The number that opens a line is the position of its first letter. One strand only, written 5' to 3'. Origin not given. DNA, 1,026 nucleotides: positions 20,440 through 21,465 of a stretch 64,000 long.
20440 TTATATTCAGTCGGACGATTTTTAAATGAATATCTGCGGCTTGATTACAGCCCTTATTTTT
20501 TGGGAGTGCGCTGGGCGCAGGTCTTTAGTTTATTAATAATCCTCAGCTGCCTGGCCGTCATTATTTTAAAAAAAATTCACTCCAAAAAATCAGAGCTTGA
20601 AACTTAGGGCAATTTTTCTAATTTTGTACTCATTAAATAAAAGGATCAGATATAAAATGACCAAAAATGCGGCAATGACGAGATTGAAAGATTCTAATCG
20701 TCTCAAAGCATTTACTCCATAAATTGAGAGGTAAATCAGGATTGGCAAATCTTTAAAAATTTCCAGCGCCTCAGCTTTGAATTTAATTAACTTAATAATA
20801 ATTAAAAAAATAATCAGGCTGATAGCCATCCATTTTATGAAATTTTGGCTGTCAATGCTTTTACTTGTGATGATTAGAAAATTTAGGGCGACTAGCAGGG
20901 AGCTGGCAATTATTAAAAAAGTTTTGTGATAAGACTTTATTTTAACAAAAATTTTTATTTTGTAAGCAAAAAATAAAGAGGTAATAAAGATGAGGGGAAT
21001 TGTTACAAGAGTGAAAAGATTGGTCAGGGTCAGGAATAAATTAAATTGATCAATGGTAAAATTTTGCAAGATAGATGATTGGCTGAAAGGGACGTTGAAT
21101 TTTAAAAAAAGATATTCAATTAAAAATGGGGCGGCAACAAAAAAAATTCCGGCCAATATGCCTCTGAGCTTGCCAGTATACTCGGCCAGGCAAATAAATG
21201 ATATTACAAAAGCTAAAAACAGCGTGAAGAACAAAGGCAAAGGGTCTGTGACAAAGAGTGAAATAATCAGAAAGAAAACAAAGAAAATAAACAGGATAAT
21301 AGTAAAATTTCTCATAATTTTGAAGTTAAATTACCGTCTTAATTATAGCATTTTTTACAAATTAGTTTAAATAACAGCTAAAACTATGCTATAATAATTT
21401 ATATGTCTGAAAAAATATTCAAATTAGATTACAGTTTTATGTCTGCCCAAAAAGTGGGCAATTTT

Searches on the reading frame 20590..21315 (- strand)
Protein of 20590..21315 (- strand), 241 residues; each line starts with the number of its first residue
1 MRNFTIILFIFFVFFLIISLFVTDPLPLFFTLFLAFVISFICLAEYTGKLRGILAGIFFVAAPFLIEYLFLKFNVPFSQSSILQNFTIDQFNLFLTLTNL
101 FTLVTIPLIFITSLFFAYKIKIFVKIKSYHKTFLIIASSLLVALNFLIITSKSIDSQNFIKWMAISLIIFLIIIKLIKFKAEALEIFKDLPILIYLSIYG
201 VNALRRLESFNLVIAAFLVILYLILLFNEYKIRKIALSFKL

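Call 11: search_protein_families(library=pfam, proteins=[window:20590-21315:-])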
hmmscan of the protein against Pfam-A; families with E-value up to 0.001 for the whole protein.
window:20590-21315:- (241 aa): 0 families

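Call 77: search_protein_families(library=ncbifam, proteins=[window:20590-21315:-], max_evalue=0.01)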
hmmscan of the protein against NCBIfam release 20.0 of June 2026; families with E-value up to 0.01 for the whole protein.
window:20590-21315:- (241 aa): 0 families

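Call 78: search_protein_families(library=phrogs, proteins=[window:20590-21315:-], max_evalue=0.01)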
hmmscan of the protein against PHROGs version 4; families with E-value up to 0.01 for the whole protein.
window:20590-21315:- (241 aa): 0 families
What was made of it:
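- On Integrative-element att site in a tRNA gene: No such domain was found in nine neighbouring ORFs (calls 11, 77, 78).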
